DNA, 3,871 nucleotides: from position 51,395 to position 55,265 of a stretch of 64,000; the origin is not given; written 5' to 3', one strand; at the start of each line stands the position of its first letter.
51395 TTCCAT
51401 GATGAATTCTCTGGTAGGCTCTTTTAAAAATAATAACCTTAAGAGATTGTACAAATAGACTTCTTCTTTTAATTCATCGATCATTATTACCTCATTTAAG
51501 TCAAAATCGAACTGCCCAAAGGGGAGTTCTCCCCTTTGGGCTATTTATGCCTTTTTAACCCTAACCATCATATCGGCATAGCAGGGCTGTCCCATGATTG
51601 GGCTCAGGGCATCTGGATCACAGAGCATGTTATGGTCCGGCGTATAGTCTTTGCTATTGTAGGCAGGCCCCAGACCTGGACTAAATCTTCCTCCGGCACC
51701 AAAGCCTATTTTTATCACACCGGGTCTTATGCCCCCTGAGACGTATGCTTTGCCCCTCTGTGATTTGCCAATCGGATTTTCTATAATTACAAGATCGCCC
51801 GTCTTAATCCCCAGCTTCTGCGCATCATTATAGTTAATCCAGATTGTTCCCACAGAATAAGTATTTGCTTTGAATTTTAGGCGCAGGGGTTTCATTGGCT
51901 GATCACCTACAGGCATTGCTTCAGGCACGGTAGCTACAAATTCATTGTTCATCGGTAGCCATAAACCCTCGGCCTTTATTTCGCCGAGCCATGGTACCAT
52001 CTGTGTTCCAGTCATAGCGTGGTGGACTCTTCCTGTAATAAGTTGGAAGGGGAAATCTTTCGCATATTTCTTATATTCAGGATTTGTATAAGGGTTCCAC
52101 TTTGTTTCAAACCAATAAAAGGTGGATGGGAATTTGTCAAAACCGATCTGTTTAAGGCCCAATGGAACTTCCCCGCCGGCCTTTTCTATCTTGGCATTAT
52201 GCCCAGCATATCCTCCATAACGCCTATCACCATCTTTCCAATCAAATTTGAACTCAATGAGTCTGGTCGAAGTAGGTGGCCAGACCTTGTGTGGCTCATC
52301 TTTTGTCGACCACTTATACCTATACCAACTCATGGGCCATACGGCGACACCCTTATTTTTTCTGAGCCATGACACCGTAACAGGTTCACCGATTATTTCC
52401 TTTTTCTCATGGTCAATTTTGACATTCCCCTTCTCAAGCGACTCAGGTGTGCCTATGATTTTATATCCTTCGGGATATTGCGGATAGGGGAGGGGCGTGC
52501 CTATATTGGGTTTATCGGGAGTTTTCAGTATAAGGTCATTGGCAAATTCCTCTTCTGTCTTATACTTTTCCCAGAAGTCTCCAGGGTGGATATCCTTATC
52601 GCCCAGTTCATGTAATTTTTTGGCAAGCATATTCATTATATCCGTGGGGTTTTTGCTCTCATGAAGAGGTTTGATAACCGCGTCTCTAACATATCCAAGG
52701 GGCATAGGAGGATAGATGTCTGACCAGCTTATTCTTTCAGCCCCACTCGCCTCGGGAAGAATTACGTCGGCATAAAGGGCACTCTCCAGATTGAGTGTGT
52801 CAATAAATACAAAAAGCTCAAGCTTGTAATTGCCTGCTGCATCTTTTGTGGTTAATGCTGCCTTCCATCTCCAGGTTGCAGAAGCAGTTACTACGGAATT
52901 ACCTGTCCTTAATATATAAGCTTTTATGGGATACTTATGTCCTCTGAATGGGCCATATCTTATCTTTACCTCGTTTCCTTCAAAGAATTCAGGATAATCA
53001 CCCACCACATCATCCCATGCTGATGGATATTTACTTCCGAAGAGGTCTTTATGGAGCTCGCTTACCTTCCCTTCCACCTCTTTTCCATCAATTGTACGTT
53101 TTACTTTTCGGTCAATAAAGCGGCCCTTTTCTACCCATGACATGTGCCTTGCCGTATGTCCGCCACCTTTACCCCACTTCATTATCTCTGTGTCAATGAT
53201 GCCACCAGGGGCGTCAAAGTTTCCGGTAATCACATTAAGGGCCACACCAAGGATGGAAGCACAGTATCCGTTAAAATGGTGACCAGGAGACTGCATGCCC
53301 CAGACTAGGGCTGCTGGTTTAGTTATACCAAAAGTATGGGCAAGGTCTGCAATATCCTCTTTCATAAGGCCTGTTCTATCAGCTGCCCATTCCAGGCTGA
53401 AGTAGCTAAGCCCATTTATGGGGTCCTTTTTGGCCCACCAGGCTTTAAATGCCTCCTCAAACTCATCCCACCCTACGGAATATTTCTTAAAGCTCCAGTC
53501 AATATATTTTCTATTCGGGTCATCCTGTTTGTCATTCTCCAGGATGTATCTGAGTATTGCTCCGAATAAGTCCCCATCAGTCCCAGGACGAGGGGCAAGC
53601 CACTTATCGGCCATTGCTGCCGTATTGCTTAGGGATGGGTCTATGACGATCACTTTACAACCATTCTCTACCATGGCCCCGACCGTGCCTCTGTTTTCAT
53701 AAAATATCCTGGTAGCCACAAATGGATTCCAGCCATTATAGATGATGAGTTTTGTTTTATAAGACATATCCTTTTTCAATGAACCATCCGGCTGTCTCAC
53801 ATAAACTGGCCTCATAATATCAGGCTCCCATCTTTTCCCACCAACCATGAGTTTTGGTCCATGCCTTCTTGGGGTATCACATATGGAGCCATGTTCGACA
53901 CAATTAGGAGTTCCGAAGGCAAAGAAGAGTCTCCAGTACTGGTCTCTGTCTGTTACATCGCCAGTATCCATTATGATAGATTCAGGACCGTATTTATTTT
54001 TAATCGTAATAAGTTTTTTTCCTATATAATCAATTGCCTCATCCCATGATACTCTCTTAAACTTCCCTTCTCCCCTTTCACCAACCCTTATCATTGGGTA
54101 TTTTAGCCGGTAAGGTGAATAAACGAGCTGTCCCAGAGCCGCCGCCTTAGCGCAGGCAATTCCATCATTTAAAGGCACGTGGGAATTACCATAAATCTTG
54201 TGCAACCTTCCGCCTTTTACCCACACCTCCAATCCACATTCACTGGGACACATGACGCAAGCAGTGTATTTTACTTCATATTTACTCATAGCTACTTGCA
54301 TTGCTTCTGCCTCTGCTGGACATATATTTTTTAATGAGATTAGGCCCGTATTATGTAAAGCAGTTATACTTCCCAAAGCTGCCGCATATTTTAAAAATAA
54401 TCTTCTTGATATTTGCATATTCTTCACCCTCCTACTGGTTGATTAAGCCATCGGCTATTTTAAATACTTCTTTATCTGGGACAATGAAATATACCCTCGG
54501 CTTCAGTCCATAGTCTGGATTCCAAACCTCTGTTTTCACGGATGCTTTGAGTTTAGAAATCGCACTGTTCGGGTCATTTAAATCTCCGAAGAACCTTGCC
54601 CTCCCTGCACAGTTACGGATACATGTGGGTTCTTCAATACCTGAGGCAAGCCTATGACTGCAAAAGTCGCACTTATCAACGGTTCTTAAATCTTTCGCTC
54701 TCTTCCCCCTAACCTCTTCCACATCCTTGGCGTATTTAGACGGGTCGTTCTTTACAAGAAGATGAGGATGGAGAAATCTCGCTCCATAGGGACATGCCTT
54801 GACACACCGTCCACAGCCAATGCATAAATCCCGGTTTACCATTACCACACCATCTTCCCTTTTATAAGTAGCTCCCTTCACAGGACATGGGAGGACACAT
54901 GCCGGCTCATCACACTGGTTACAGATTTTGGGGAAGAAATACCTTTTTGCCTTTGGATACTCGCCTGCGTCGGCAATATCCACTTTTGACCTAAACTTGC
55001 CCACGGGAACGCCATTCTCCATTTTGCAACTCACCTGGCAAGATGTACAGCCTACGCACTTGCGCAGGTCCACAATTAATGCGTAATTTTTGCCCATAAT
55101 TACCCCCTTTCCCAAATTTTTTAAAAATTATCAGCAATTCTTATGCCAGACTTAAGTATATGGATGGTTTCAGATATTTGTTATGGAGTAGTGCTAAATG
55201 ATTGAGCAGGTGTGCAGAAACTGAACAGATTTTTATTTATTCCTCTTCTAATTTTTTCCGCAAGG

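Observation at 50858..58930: Oxyanion-responsive respiratory module: PhnD-like binding protein + histidine kinase + sigma-54 regulator controlling a TAT-exported Mo-bisPGD reductase (AB + TorD) and a Mo/W uptake system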

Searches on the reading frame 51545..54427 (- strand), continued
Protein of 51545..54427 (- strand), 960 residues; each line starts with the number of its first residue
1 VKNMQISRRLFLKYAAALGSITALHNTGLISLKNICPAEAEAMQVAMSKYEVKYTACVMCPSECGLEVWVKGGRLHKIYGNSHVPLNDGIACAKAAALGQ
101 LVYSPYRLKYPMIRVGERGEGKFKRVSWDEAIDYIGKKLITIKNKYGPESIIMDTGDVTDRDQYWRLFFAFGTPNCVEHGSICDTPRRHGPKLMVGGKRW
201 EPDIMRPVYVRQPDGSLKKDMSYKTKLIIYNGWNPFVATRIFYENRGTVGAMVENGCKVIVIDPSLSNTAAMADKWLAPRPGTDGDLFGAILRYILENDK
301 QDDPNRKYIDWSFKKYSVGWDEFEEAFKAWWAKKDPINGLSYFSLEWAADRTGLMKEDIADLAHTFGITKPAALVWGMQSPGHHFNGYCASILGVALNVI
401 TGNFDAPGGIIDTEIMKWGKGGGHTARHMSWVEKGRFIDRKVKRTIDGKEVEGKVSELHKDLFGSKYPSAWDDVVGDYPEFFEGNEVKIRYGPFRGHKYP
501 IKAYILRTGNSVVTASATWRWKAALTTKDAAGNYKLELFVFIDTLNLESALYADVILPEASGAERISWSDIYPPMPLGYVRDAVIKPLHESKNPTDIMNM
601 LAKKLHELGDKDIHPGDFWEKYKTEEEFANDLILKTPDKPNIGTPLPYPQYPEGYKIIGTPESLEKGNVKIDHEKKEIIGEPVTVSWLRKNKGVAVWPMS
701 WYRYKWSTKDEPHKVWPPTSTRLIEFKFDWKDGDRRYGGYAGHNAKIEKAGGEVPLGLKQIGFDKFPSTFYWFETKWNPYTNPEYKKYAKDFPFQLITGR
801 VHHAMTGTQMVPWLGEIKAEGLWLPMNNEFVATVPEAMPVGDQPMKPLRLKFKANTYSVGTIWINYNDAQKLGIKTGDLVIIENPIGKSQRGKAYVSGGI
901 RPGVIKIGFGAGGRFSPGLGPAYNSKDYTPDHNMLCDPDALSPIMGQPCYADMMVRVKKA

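Call 83: find_encoding_contigs(protein=P0115, flank=9000, max_places=2)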
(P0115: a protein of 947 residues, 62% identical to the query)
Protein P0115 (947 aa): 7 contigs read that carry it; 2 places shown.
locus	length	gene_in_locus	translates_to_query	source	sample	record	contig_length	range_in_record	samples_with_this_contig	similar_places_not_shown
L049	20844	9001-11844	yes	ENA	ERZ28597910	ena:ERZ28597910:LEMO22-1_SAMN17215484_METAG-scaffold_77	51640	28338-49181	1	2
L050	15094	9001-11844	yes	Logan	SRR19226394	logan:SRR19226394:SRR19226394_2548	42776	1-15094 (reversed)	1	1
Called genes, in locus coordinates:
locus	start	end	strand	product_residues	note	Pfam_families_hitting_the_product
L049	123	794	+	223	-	PF02613:Nitrate_red_del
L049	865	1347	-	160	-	PF09719:C_GCAxxG_C_C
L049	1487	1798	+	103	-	PF12840:HTH_20 (weak), PF01022:HTH_5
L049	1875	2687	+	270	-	PF01135:PCMT (weak), PF01209:Ubie_methyltran, PF06325:PrmA, PF13489:Methyltransf_23, PF13847:Methyltransf_31, PF08241:Methyltransf_11, PF08242:Methyltransf_12, PF13649:Methyltransf_25, +1 more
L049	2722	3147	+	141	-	PF18423:zf_CopZ, PF04324:Fer2_BFD (weak)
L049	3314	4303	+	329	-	PF12974:Phosphonate-bd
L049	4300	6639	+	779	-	PF00672:HAMP, PF13426:PAS_9, PF13185:GAF_2, PF01590:GAF (weak), PF13492:GAF_3 (weak), PF07730:HisKA_3, PF02518:HATPase_c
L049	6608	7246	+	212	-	PF00072:Response_reg, PF08281:Sigma70_r4_2 (weak), PF00196:GerE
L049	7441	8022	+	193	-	PF12838:Fer4_7 (weak), PF13247:Fer4_11, PF13237:Fer4_10, PF13187:Fer4_9 (weak), PF25160:LdpA_Fe-S-bd (weak), PF00037:Fer4, PF12797:Fer4_2 (weak), PF12837:Fer4_6 (weak), +2 more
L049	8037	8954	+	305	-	PF03916:NrfD, PF14589:NrfD_2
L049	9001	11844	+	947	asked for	PF10518:TAT_signal (weak), PF04879:Molybdop_Fe4S4, PF00384:Molybdopterin, PF01568:Molydop_binding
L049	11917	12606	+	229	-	PF02613:Nitrate_red_del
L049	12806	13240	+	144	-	PF01451:LMWPc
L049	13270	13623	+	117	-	PF01022:HTH_5, PF12840:HTH_20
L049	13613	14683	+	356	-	PF01758:SBF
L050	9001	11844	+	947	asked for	PF10518:TAT_signal (weak), PF04879:Molybdop_Fe4S4, PF00384:Molybdopterin, PF01568:Molydop_binding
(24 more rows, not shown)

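Call 91: list_cluster_members(proteins=[P0086, P0070, P0075, P0044, P0030, P0052, P0006, P0111, P0062, P0140])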
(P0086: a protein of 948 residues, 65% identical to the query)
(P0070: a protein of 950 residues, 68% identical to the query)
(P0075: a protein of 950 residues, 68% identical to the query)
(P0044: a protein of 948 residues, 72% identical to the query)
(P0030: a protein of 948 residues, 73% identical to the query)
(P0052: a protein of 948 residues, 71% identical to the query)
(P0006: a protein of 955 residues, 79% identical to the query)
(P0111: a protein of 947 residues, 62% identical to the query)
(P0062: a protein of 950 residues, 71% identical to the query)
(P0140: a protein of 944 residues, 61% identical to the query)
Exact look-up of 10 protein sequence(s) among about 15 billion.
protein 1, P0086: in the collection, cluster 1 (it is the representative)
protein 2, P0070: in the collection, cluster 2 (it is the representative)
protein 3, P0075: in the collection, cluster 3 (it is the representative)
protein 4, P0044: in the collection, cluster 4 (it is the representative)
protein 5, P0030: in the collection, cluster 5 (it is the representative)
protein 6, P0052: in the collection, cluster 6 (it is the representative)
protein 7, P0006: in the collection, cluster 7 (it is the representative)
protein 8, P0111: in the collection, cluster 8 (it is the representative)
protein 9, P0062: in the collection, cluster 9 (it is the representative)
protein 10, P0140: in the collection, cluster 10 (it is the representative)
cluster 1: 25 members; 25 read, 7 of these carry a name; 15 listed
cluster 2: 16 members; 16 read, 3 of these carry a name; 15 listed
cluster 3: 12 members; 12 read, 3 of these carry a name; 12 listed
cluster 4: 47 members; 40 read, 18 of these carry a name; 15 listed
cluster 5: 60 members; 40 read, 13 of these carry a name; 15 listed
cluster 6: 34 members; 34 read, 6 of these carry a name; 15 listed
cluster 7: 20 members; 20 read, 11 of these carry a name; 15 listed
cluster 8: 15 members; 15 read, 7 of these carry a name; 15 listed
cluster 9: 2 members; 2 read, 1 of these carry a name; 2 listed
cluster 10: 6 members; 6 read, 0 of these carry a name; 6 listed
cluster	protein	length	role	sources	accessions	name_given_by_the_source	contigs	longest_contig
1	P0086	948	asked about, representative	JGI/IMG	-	anaerobic selenocysteine-containing dehydrogenase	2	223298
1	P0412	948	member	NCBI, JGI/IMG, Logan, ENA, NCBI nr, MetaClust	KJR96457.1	MAG: dehydrogenase [Desulfobulbaceae bacterium BRH_c16a] | \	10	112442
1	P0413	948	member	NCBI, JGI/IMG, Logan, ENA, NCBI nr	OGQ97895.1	MAG: dehydrogenase [Deltaproteobacteria bacterium RIFOXYD12_FULL_55_16]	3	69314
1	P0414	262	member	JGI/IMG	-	anaerobic selenocysteine-containing dehydrogenase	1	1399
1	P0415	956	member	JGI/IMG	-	anaerobic selenocysteine-containing dehydrogenase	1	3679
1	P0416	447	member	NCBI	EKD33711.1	MAG: hypothetical protein ACD_75C02621G0001, partial [uncultured bacterium]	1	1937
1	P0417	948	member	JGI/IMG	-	anaerobic selenocysteine-containing dehydrogenase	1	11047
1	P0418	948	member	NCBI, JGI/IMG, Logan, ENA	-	-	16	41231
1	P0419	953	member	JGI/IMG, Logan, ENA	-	-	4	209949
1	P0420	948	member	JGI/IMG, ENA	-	-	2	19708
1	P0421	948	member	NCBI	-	-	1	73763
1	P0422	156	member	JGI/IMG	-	-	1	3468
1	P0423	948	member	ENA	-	-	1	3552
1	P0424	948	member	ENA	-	-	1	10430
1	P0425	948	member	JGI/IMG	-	-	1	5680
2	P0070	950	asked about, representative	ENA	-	-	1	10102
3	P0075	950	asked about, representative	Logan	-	-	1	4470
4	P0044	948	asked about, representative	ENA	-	-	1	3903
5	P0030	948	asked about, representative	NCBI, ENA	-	-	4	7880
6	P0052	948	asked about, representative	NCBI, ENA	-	-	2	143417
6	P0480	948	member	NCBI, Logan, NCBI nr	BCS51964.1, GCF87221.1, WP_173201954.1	dehydrogenase [Geobacter sp. SVR] | molybdopterin-dependent oxidoreductase [Geobacter sp. SVR]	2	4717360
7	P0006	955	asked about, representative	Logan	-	-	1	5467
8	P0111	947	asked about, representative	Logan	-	-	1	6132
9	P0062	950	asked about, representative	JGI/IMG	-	anaerobic selenocysteine-containing dehydrogenase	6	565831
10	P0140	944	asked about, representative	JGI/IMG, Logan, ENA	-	-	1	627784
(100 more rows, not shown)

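Call 93: find_encoding_contigs(protein=P0480, flank=10000, max_places=2)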
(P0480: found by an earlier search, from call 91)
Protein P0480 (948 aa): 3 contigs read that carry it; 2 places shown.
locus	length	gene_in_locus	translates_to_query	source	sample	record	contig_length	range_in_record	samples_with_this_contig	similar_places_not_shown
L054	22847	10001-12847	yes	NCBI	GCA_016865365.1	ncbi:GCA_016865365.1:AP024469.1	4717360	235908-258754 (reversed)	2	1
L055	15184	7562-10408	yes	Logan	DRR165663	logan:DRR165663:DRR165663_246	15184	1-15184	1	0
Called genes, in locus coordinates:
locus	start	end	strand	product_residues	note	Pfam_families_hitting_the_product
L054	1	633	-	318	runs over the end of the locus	PF01370:Epimerase, PF16363:GDP_Man_Dehyd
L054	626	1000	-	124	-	PF16363:GDP_Man_Dehyd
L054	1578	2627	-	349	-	PF01370:Epimerase, PF04321:RmlD_sub_bind (weak), PF16363:GDP_Man_Dehyd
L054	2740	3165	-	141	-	PF01078:Mg_chelatase (weak), PF13335:Mg_chelatase_C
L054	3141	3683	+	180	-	PF13560:HTH_31 (faint), PF01381:HTH_3 (faint)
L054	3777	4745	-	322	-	-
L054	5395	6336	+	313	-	PF12974:Phosphonate-bd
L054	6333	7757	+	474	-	PF00672:HAMP (weak), PF00512:HisKA, PF02518:HATPase_c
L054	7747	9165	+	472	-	PF00072:Response_reg, PF00158:Sigma54_activat, PF14532:Sigma54_activ_2, PF07728:AAA_5 (weak), PF25601:AAA_lid_14, PF02954:HTH_8 (weak)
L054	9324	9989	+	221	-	PF12838:Fer4_7 (faint), PF13237:Fer4_10 (weak), PF13247:Fer4_11, PF13187:Fer4_9 (weak), PF12797:Fer4_2 (weak), PF00037:Fer4, PF12837:Fer4_6 (weak), PF13237:Fer4_10, +2 more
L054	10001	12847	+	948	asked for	PF04879:Molybdop_Fe4S4, PF00384:Molybdopterin, PF01568:Molydop_binding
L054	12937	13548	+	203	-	PF02613:Nitrate_red_del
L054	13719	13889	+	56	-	PF02416:TatA_B_E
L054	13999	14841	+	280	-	PF00902:TatC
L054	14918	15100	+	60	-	PF02416:TatA_B_E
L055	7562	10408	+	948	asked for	PF04879:Molybdop_Fe4S4, PF00384:Molybdopterin, PF01568:Molydop_binding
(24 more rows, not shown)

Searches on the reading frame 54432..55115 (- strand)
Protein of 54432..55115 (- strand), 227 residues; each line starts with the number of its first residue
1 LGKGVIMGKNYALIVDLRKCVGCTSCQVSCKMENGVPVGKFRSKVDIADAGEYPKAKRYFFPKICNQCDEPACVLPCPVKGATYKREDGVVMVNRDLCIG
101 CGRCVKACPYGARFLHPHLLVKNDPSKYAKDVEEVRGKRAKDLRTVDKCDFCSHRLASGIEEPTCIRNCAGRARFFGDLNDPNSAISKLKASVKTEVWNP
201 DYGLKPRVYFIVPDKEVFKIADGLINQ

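Call 4: search_protein_families(library=pfam, proteins=[window:54432-55115:-])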
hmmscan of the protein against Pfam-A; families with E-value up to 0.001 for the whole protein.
window:54432-55115:- (227 aa): 14 families
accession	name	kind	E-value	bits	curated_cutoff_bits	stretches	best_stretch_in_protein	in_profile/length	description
PF13247.11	Fer4_11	-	2.1e-16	60.4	26.2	2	58-113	3-59/100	4Fe-4S dicluster domain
PF13237.11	Fer4_10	-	1.7e-12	47.5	25.5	2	93-169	4-52/53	4Fe-4S dicluster domain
PF12797.12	Fer4_2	-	1.7e-09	37.4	24.5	2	90-110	2-22/22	4Fe-4S binding domain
PF00037.32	Fer4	-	1.9e-09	37.4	21.1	1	92-112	2-22/24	4Fe-4S binding domain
PF12838.12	Fer4_7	-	3.8e-09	37.3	27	1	65-112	2-52/52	4Fe-4S dicluster domain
PF13187.11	Fer4_9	-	5.3e-09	36.4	27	1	65-112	2-51/52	4Fe-4S dicluster domain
PF12837.12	Fer4_6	-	3.9e-08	33.3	25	1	93-112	4-23/24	4Fe-4S binding domain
PF13459.11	Fer4_15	-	8.7e-06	26.8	22.4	0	91-109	1-19/66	4Fe-4S single cluster domain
PF12800.12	Fer4_4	-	1.9e-05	25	24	1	96-111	2-17/17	4Fe-4S binding domain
PF25160.1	LdpA_Fe-S-bd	-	3.9e-05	23.8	27.6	1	67-111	4-41/49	LdpA Fe-S cluster-binding domain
PF13484.11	Fer4_16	-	5.3e-05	24.3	30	1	98-153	2-60/66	4Fe-4S double cluster binding domain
PF13534.11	Fer4_17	-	7.6e-05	23.6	22.2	1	98-152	2-49/61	4Fe-4S dicluster domain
PF13183.11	Fer4_8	-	8.5e-05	23.5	27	0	97-156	4-47/68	4Fe-4S dicluster domain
PF12798.12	Fer4_3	-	0.00029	21.9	27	1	98-112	1-15/15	4Fe-4S binding domain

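Call 5: search_protein_families(library=ncbifam, proteins=[window:54432-55115:-])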
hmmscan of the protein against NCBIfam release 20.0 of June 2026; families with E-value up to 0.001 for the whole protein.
window:54432-55115:- (227 aa): 47 families (the best 25 are shown)
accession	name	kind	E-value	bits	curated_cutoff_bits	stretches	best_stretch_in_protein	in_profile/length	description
NF011569.0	PRK14993.1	equivalog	1.5e-52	178.5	416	2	9-116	42-150/244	tetrathionate reductase subunit TtrB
NF045797.1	DsrO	equivalog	3.6e-48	164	200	1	7-211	40-234/235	sulfate reduction electron transfer complex DsrMKJOP subunit DsrO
NF041715.1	arsenate_red_ArrB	equivalog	6.2e-47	160.1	450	2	11-112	3-103/233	arsenate respiratory reductase iron-sulfur subunit ArrB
TIGR03149.1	cyt_nit_nrfC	equivalog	2.4e-39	135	377.6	2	8-138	36-166/225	cytochrome c nitrite reductase Fe-S protein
TIGR02951.1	DMSO_dmsB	equivalog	7.5e-31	107.3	214.1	2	11-117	2-116/161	DMSO/selenate family reductase complex B subunit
NF041782.1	mnquin_red_QrcC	equivalog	2e-30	106.2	400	1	11-222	1-236/239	menaquinone reductase iron-sulfur cluster-binding subunit QrcC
TIGR03478.1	DMSO_red_II_bet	subfamily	2.7e-30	105.4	480.7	2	49-115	115-181/321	DMSO reductase family type II enzyme, iron-sulfur subunit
NF042979.1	EthbenzDh_ebdB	equivalog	1.6e-25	89.7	740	2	49-116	137-204/354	ethylbenzene dehydrogenase subunit beta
NF038355.1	FDH3_beta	equivalog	3.8e-23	82.5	240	1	13-181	5-166/180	formate dehydrogenase FDH3 subunit beta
NF007382.0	PRK09898.1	equivalog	9.2e-17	61.2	213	1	7-112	55-170/208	ferredoxin-like protein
TIGR01582.1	FDH-beta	equivalog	2.4e-16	59.7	334.7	1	11-111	22-139/283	formate dehydrogenase subunit beta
NF045715.1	sulf_resp_HmcB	equivalog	2.9e-16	59.4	420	2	10-110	36-151/307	sulfate respiration complex iron-sulfur protein HmcB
TIGR01660.1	narH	equivalog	5e-16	58.2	524.05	1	47-111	165-229/492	nitrate reductase subunit beta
NF007658.0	PRK10330.1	equivalog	1.3e-15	57.3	260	1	10-178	2-156/181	electron transport protein HydN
NF008134.0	PRK10882.1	equivalog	7.6e-15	54.8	263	1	60-111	108-159/329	hydrogenase 2 operon protein HybA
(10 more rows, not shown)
